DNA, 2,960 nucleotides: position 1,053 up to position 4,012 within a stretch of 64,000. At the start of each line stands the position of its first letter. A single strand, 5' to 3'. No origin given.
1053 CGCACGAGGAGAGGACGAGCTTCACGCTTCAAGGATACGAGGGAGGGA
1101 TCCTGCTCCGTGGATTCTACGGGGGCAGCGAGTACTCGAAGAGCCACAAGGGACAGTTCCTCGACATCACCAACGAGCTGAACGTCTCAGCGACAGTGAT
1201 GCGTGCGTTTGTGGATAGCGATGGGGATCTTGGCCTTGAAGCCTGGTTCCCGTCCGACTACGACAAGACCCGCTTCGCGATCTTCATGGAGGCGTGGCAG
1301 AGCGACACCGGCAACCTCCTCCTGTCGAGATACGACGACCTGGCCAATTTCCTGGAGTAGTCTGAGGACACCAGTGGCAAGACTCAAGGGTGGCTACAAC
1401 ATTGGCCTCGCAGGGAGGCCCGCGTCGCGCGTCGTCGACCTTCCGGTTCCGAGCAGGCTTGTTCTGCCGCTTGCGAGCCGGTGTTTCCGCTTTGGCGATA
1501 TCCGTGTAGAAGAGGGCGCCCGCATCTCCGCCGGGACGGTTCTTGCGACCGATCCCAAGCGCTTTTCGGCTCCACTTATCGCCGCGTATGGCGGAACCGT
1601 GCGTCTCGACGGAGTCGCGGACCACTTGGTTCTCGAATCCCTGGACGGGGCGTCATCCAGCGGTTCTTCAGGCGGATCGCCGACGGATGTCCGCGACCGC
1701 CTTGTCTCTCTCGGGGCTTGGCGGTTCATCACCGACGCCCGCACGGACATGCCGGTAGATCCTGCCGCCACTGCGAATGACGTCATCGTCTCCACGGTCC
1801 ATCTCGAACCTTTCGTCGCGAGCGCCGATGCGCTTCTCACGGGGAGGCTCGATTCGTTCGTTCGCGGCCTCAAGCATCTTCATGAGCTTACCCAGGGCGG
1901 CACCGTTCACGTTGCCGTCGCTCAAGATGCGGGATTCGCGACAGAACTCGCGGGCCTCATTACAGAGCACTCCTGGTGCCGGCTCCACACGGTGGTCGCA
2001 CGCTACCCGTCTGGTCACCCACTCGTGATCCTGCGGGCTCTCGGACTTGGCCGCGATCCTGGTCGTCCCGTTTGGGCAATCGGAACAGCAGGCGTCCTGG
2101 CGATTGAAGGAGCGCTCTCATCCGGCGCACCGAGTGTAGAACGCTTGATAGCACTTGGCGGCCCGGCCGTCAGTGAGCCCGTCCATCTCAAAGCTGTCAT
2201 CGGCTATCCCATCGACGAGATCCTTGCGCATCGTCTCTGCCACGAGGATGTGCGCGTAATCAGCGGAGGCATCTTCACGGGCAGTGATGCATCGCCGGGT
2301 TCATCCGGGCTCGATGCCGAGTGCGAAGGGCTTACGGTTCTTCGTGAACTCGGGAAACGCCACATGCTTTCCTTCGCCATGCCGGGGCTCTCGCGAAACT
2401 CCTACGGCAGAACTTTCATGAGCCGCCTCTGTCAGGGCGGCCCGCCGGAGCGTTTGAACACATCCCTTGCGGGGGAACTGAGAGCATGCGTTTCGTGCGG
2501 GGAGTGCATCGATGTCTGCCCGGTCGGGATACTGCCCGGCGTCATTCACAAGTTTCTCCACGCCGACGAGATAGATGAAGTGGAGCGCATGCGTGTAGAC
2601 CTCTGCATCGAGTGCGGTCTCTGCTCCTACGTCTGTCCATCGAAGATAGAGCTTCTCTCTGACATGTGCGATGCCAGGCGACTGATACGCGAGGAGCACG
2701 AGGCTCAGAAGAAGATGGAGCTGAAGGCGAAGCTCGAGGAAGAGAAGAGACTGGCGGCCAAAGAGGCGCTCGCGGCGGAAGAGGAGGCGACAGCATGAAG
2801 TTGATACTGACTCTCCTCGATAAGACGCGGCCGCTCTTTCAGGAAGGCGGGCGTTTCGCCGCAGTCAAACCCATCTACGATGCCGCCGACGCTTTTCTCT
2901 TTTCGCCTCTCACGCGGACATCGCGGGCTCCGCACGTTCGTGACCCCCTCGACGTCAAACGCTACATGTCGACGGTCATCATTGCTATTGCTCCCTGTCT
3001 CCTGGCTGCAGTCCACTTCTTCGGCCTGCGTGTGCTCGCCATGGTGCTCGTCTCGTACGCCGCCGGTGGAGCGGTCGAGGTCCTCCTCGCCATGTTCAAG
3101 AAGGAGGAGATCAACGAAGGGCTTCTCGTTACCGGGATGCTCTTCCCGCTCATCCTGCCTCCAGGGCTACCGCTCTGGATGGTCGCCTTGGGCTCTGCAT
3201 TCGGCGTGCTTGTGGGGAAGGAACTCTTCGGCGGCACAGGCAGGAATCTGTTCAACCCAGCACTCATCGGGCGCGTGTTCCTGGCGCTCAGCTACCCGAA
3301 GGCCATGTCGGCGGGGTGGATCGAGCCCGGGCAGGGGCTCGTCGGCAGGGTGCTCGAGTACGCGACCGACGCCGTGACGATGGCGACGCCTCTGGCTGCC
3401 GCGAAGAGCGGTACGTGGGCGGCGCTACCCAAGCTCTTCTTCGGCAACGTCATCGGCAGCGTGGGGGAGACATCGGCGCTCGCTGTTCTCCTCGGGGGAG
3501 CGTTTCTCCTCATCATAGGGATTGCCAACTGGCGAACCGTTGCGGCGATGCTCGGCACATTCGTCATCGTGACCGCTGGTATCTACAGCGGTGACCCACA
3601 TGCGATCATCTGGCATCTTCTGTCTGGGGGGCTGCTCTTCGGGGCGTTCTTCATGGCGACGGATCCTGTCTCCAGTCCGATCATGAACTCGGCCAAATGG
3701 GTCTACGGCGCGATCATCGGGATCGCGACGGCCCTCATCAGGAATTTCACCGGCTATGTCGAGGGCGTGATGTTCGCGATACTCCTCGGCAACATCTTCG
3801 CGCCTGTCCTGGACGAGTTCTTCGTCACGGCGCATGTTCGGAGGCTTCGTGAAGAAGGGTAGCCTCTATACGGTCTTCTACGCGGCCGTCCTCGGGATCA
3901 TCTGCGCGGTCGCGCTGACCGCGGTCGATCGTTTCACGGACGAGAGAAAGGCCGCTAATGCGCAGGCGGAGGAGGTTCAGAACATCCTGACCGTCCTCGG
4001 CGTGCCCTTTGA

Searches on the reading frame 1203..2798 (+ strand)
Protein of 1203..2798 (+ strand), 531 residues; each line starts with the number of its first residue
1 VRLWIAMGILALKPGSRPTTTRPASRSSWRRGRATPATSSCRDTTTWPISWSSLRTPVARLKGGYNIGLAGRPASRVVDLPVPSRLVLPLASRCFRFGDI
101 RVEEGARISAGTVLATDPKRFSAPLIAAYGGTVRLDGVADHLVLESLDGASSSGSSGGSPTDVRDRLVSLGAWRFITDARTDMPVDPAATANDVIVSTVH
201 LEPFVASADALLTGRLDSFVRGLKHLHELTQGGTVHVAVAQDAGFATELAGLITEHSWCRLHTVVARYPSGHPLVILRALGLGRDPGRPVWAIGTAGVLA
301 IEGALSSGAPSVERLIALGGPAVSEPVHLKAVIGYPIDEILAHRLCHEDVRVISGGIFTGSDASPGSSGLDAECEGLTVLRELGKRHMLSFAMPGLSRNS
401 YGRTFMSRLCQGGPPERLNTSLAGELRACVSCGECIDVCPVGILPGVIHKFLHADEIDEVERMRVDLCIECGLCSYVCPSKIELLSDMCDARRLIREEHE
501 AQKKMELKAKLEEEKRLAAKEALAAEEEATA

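Call 17: search_protein_families(library=pfam, proteins=[window:1203-2798:+], max_evalue=0.001)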
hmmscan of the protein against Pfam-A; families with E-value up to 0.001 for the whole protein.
window:1203-2798:+ (531 aa): 14 families
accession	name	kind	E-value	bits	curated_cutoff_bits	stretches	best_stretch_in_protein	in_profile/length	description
PF24836.1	NQRA_2nd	-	2.7e-11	44.2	25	1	162-308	5-143/145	NqrA second alpha/beta domain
PF11973.14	NQRA_SLBB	-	1.1e-09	39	27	1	316-363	2-49/51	NQRA C-terminal domain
PF12838.12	Fer4_7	-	1.7e-08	35.2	27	1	429-482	2-52/52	4Fe-4S dicluster domain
PF00037.32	Fer4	-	2.4e-08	33.9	21.1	1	428-443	7-22/24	4Fe-4S binding domain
PF13237.11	Fer4_10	-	4.3e-08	33.4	25.5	1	426-479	6-53/53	4Fe-4S dicluster domain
PF13484.11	Fer4_16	-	4.9e-08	34.1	30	0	429-449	2-21/66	4Fe-4S double cluster binding domain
PF13183.11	Fer4_8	-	1.2e-07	32.6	27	1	425-482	1-68/68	4Fe-4S dicluster domain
PF13187.11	Fer4_9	-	6.5e-07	29.7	27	1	428-481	1-50/52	4Fe-4S dicluster domain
PF12798.12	Fer4_3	-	3.8e-06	27.8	27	0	429-443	1-15/15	4Fe-4S binding domain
PF12837.12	Fer4_6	-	4.7e-06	26.7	25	0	428-443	8-23/24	4Fe-4S binding domain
PF13534.11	Fer4_17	-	4.8e-06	27.5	22.2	1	428-482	1-60/61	4Fe-4S dicluster domain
PF12797.12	Fer4_2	-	1e-05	25.6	24.5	0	466-480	8-22/22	4Fe-4S binding domain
PF12800.12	Fer4_4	-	2.8e-05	24.5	24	0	428-442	3-17/17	4Fe-4S binding domain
PF17179.9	Fer4_22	-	0.00061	21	27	0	468-480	2-14/95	4Fe-4S dicluster domain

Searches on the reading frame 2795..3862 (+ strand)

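Call 17: search_protein_families(library=pfam, proteins=[window:2795-3862:+], max_evalue=0.001)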
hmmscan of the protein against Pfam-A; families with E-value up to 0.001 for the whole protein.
window:2795-3862:+ (355 aa): 1 family
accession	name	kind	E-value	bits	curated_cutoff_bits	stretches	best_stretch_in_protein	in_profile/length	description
PF03116.20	NQR2_RnfD_RnfE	-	2.3e-103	346.1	27.7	1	42-346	2-293/296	NQR2, RnfD, RnfE family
